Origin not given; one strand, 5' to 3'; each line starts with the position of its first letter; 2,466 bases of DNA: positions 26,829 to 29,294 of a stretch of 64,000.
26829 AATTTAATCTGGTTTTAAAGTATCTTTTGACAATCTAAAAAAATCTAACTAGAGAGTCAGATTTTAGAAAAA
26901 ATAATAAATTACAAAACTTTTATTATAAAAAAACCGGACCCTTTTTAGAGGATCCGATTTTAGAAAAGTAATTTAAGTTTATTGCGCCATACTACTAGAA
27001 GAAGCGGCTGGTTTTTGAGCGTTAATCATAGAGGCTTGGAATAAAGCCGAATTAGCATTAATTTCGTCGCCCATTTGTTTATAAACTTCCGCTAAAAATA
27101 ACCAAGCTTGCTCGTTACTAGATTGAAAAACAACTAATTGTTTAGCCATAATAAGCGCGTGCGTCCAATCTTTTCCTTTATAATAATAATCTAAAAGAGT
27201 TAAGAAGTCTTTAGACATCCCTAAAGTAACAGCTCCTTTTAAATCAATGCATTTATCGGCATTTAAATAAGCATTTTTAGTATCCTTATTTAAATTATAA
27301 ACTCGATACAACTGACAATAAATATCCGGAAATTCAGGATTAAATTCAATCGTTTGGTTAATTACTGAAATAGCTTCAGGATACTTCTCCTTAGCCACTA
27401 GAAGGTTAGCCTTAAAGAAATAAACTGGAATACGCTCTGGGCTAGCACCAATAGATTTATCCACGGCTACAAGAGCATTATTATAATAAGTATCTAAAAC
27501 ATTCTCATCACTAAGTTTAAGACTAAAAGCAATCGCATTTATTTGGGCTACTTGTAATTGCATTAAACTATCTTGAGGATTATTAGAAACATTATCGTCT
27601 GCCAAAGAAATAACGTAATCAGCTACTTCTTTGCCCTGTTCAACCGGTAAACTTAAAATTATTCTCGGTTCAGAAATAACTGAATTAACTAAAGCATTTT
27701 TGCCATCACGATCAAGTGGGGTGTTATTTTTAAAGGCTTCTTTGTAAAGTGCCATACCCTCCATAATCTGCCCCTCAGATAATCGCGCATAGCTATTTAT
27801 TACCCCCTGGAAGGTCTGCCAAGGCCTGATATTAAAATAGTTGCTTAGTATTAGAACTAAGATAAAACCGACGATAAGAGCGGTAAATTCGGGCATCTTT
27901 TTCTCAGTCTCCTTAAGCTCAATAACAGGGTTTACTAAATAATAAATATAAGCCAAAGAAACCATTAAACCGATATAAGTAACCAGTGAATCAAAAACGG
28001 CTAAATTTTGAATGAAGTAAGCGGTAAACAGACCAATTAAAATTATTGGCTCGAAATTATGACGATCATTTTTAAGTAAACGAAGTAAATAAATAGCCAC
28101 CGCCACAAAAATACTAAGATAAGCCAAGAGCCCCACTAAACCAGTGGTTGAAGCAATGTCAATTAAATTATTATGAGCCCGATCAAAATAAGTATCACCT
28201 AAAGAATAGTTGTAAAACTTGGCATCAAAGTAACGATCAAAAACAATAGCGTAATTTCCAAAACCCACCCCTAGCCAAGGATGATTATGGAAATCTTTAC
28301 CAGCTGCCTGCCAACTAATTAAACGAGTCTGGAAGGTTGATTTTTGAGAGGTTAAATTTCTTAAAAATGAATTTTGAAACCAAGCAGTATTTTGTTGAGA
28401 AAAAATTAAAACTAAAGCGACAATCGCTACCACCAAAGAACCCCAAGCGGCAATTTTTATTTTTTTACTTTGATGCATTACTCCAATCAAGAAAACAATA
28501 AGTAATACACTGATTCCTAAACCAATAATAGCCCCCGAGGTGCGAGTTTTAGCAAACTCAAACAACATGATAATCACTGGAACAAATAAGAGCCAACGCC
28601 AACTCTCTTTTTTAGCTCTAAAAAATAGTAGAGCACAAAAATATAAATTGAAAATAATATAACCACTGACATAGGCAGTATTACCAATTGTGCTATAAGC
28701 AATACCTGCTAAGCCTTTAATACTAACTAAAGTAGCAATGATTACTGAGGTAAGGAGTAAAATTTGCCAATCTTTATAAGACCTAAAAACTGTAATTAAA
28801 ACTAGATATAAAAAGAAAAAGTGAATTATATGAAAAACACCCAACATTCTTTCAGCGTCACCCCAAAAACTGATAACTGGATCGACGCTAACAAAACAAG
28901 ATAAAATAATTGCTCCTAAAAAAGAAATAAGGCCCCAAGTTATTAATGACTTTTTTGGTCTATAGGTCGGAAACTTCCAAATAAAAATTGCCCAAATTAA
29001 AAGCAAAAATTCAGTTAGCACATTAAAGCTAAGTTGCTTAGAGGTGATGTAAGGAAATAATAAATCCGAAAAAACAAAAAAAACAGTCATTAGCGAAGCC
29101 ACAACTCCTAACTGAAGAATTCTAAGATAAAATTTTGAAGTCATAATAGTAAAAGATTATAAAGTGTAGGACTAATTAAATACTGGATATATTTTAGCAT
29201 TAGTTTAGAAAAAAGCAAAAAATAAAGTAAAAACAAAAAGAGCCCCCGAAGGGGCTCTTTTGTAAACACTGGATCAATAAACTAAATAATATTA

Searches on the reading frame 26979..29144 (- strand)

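Call 11: search_protein_families(library=pfam, proteins=[window:26979-29144:-], max_evalue=0.01)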
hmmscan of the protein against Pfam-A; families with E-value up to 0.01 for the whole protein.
window:26979-29144:- (721 aa): 7 families
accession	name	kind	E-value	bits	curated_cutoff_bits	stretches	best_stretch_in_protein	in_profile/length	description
PF04932.20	Wzy_C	-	2.4e-16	60.3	31.7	1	190-343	3-149/149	O-Antigen ligase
PF13428.12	TPR_14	-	0.00022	22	23.5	0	578-612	7-41/44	Tetratricopeptide repeat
PF13414.12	TPR_11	-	0.00039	20.5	26.8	1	580-612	2-34/42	TPR repeat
PF09295.16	ChAPs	-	0.0011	18.4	20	0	653-708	243-298/395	ChAPs (Chs5p-Arf1p-binding proteins)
PF14559.12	TPR_19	-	0.0018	19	25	0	554-607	7-60/68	Tetratricopeptide repeat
PF13181.12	TPR_8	-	0.0053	17.3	25.7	0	679-697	2-20/34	Tetratricopeptide repeat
PF02605.20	PsaL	-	0.0076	16.4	25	0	372-447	22-100/150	Photosystem I reaction centre subunit XI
